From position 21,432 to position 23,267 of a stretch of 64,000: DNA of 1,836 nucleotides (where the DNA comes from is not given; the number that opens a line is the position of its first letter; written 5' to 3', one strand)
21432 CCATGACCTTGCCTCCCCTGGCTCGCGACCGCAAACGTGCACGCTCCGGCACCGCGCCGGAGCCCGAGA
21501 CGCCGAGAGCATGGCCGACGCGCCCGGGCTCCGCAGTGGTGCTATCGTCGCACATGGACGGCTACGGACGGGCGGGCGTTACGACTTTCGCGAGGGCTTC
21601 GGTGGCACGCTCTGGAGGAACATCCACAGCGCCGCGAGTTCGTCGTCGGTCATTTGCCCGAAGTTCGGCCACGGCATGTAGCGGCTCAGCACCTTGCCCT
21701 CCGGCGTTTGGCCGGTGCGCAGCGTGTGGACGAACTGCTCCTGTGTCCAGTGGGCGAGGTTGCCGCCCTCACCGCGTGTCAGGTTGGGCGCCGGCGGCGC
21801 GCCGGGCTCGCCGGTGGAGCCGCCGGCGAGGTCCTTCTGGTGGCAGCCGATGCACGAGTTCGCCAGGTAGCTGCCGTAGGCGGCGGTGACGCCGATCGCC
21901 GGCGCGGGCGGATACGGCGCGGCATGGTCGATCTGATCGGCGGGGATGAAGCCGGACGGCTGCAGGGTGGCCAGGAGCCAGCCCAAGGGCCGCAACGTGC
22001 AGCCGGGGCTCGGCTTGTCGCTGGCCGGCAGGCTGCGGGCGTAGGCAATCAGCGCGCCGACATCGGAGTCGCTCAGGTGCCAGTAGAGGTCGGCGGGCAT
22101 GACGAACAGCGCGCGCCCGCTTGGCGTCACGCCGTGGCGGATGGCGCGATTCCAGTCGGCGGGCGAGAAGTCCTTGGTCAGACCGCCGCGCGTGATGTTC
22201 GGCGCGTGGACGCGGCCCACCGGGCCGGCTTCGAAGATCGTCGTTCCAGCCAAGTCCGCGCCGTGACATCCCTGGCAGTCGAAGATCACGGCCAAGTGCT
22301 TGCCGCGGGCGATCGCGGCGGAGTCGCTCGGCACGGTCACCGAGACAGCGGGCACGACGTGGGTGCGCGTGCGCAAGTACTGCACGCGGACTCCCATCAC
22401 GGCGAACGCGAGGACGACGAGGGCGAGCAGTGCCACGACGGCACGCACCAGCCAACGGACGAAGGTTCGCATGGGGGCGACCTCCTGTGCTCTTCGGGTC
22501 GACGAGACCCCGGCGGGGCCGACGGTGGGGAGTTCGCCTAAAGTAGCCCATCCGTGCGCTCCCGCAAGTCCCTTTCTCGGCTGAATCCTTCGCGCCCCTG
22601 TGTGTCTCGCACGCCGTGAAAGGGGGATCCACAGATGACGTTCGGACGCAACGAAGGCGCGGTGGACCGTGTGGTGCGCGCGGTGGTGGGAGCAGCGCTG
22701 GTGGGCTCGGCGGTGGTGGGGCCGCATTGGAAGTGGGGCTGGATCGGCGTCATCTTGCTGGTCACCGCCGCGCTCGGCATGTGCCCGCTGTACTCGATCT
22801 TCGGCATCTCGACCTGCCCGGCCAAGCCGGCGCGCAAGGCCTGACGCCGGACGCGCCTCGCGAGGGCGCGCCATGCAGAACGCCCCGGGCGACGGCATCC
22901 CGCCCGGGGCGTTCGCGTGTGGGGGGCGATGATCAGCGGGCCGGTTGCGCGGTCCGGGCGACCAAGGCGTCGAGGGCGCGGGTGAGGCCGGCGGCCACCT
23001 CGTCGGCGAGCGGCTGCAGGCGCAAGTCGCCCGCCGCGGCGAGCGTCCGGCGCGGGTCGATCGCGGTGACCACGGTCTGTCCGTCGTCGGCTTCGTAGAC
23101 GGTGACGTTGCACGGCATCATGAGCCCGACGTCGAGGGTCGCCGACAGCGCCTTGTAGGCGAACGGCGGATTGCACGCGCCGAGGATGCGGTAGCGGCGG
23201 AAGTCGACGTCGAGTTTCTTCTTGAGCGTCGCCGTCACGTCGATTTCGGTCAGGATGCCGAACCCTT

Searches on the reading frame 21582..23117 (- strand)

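Call 43: search_protein_families(library=pfam, proteins=[window:21582-23117:-], max_evalue=0.001)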
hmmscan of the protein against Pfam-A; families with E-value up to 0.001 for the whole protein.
window:21582-23117:- (512 aa): 2 families
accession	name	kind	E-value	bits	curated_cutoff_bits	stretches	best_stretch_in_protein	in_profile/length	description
PF00034.26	Cytochrom_C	-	7.4e-16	59.7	21.3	2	417-504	8-89/90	Cytochrome c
PF13442.11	Cytochrome_CBB3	-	1.7e-13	51.1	27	2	268-359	2-67/68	Cytochrome C oxidase, cbb3-type, subunit III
